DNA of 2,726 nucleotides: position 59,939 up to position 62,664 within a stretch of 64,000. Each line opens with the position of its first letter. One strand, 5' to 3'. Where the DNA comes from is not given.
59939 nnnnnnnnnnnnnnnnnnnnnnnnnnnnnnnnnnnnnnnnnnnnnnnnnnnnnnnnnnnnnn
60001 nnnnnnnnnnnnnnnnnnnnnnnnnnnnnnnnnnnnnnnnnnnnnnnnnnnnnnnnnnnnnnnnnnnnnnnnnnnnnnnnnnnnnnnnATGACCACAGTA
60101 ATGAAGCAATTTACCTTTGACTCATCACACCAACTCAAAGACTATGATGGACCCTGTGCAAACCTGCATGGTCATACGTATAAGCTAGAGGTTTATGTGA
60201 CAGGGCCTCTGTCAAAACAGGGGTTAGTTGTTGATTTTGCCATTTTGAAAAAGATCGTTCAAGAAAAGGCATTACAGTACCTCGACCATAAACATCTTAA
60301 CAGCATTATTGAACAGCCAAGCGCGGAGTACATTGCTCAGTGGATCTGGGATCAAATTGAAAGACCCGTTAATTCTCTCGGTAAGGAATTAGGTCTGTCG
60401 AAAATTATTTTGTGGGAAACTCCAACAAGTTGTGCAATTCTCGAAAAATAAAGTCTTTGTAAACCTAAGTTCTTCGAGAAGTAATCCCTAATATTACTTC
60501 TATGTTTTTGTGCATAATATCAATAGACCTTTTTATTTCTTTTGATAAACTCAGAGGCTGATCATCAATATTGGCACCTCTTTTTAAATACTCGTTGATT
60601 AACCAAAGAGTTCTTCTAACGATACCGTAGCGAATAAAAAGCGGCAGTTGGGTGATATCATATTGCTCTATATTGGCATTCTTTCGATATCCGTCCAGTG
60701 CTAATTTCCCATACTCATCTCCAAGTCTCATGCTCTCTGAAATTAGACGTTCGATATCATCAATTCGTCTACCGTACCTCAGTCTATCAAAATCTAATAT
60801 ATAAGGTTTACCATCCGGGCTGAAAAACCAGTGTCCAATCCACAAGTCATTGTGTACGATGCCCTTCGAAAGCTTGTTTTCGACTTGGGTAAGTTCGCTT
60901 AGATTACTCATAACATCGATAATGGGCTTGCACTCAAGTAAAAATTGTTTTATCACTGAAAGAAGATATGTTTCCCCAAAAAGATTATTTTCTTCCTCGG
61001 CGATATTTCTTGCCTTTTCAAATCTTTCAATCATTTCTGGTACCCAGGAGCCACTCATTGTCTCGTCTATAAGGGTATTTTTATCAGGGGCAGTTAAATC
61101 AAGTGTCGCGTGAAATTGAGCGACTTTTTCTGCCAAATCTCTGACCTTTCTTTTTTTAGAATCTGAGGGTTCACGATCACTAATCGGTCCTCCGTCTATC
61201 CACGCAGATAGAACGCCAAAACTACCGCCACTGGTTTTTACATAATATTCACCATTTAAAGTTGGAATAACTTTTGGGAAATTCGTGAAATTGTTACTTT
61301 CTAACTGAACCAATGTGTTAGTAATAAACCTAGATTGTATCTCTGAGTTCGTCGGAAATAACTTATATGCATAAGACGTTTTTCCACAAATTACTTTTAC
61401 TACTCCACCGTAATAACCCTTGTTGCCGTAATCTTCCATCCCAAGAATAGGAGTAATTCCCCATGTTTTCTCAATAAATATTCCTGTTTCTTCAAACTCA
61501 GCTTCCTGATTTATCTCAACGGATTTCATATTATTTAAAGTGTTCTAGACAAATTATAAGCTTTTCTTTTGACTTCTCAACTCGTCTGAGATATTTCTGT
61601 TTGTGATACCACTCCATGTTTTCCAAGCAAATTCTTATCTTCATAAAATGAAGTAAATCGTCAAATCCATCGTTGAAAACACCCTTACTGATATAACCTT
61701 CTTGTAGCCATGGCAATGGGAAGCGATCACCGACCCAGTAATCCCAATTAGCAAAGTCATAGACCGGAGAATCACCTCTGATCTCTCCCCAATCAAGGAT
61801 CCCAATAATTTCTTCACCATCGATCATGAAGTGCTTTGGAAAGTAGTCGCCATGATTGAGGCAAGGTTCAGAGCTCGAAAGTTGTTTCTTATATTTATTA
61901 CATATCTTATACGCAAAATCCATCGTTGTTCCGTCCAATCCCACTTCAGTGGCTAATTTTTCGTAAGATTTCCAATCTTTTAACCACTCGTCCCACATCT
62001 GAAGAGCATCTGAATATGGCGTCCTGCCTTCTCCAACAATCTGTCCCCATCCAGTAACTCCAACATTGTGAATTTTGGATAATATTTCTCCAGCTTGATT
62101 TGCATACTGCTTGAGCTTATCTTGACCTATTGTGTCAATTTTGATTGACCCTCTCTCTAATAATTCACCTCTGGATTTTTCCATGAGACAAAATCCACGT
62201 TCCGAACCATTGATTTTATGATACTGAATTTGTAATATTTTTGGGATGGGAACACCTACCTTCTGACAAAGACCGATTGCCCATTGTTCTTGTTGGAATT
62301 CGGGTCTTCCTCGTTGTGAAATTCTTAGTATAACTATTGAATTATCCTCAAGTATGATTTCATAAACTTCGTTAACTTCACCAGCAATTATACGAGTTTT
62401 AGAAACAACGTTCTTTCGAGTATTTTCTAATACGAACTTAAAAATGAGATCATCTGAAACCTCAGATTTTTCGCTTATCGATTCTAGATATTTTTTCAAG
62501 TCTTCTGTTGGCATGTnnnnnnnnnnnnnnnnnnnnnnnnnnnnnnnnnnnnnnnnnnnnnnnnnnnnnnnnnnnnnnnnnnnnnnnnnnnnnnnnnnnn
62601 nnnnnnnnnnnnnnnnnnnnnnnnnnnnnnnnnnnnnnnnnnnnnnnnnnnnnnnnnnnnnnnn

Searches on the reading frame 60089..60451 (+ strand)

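Call 5: search_protein_families(library=pfam, proteins=[window:60089-60451:+], max_evalue=0.01)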
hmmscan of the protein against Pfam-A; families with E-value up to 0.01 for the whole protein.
window:60089-60451:+ (120 aa): 1 family
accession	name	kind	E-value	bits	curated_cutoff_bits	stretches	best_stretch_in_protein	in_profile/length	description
PF01242.24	PTPS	-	4.5e-35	120.7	22.4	1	4-119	2-119/121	6-pyruvoyl tetrahydropterin synthase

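Call 7: search_protein_families(library=ncbifam, proteins=[window:60089-60451:+], max_evalue=0.01)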
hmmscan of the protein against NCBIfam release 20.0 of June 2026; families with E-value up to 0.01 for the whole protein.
window:60089-60451:+ (120 aa): 3 families
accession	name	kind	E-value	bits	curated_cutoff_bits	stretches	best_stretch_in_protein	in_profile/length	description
TIGR03367.1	queuosine_QueD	equivalog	9.5e-28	96.5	89.25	1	4-91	2-91/92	6-carboxytetrahydropterin synthase QueD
TIGR00039.1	6PTHBS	subfamily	4.5e-25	88.4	125.5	1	1-94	1-98/124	6-pyruvoyl tetrahydropterin synthase/6-carboxytetrahydropterin synthase family protein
TIGR03112.1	6_pyr_pter_rel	hypoth_equivalog_domain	7.7e-05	23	69.35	1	8-118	5-112/113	6-pyruvoyl tetrahydropterin synthase-related domain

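Call 42: search_protein_families(library=padloc, proteins=[window:60089-60451:+], max_evalue=0.01)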
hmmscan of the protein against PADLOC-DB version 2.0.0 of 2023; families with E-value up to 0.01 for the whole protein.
window:60089-60451:+ (120 aa): 0 families

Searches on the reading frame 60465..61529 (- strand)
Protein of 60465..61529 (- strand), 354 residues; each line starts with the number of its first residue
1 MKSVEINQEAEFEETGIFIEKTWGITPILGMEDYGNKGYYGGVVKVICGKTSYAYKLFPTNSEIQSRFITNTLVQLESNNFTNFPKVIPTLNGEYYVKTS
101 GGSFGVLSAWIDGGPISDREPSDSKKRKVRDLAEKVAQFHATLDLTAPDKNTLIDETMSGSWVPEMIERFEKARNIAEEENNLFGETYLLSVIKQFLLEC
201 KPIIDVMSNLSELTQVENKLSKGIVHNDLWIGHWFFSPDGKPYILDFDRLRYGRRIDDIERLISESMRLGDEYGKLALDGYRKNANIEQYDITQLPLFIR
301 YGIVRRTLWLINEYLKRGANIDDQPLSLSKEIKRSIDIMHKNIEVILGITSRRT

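Call 5: search_protein_families(library=pfam, proteins=[window:60465-61529:-], max_evalue=0.01)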
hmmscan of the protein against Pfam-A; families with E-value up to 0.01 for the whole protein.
window:60465-61529:- (354 aa): 3 families
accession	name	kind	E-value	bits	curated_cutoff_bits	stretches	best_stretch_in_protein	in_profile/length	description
PF01636.29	APH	-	1.1e-09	38.9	23.2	1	49-282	19-230/239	Phosphotransferase enzyme family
PF03881.20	Fructosamin_kin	-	0.0015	18.3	22.4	0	199-248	166-214/288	Fructosamine kinase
PF02958.26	EcKL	-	0.0092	15.8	22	0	129-268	117-266/294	Ecdysteroid kinase-like family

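Call 7: search_protein_families(library=ncbifam, proteins=[window:60465-61529:-], max_evalue=0.01)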
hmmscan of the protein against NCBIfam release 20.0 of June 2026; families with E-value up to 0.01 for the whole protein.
window:60465-61529:- (354 aa): 4 families
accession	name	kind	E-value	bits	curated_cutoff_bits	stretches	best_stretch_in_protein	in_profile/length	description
TIGR02906.1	spore_CotS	subfamily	7.5e-21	74.4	172.7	1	64-300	32-269/314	CotS family spore coat protein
NF053880.1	SprCtKinCotIBac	equivalog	3.4e-09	36.1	550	1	81-269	67-252/328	spore coat kinase CotI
TIGR02904.1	spore_ysxE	equivalog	3.1e-07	30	263.55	1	41-285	20-262/309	spore coat protein YsxE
NF002698.0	PRK02491.1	equivalog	0.007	15.4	301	0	97-157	201-264/328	nucleoside-triphosphate diphosphatase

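Call 42: search_protein_families(library=padloc, proteins=[window:60465-61529:-], max_evalue=0.01)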
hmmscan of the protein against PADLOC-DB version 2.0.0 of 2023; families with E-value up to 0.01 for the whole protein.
window:60465-61529:- (354 aa): 0 families

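Call 67: search_solved_structures(query=window:60465-61529:-, max_evalue=0.01)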
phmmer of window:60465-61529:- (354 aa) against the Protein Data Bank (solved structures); distinct sequences matched with E-value up to 0.01: 1.
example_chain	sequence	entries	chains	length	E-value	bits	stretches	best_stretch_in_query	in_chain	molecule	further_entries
2q83_A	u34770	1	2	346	0.00034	23.1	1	82-287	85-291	YtaA protein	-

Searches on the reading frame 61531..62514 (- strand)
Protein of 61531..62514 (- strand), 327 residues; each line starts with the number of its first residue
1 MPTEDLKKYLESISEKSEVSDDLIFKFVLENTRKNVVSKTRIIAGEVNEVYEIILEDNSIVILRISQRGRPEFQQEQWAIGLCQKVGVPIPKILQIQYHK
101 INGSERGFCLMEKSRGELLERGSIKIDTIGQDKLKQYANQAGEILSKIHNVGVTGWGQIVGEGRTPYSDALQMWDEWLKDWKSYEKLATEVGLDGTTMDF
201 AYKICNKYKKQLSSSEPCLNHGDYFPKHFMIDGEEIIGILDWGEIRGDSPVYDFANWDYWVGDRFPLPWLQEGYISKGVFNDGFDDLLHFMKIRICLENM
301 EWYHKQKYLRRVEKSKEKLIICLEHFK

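Call 5: search_protein_families(library=pfam, proteins=[window:61531-62514:-], max_evalue=0.01)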
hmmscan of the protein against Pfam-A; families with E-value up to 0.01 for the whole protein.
window:61531-62514:- (327 aa): 2 families
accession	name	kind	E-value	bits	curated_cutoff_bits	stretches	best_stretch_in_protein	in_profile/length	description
PF01636.29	APH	-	8.8e-20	71.9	23.2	1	42-256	5-208/239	Phosphotransferase enzyme family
PF06293.20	Kdo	-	0.0036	17.2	21.3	0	68-153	53-139/207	Lipopolysaccharide kinase (Kdo/WaaP) family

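Call 7: search_protein_families(library=ncbifam, proteins=[window:61531-62514:-], max_evalue=0.01)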
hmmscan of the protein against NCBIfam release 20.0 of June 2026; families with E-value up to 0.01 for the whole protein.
window:61531-62514:- (327 aa): 5 families
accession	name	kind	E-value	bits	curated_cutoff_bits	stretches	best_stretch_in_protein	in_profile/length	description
NF033068.1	APH_3p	equivalog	0.0012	18.4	205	0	207-244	164-202/255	APH(3') family aminoglycoside O-phosphotransferase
NF000240.1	macrolide_MphC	exception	0.0015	18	550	1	201-259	171-235/299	Mph(C) family macrolide 2'-phosphotransferase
NF000254.1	macrolide_MphA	exception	0.0026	17.2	550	1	219-257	196-235/293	Mph(A) family macrolide 2'-phosphotransferase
NF003558.0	PRK05231.1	equivalog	0.0051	15.8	271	1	138-255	117-225/322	homoserine kinase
NF033065.0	APH_3p_IVa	exception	0.0072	15.8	530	0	87-244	70-208/262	aminoglycoside O-phosphotransferase APH(3')-IVa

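Call 42: search_protein_families(library=padloc, proteins=[window:61531-62514:-], max_evalue=0.01)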
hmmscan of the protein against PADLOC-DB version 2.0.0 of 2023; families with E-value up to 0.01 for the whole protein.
window:61531-62514:- (327 aa): 0 families

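Call 66: search_solved_structures(query=window:61531-62514:-, max_evalue=0.01)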
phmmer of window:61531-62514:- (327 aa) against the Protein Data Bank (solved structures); distinct sequences matched with E-value up to 0.01: 12.
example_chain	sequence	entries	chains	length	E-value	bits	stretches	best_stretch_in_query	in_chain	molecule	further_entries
4dta_A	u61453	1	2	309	0.0014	20.7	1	42-255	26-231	APH(2'')-Id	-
5igh_A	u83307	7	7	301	0.0024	20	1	219-256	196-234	Macrolide 2'-phosphotransferase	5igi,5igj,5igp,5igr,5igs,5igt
3n4v_A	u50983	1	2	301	0.0042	19.2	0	77-255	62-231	APH(2'')-Id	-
3sg9_A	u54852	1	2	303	0.0049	18.9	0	79-255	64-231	APH(2'')-Id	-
3n4t_A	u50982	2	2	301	0.0049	18.9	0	79-255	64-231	APH(2'')-Id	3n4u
6cd7_A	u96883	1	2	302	0.005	18.9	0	79-255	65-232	APH(2'')-Id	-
3sg8_A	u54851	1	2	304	0.005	18.9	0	79-255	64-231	APH(2'')-Id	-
3sgc_A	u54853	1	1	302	0.005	18.9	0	79-255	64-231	APH(2'')-Id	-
4dt8_A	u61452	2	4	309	0.0053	18.8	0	79-255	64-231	APH(2'')-Id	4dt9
9h2z_A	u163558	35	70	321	0.006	18.7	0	78-255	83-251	APH(2'')-Id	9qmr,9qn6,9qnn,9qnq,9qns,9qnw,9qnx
4dbx_A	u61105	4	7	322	0.0061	18.6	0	78-255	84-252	APH(2"")-ID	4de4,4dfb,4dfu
4dtb_A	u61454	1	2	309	0.0073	18.4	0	82-255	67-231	APH(2'')-Id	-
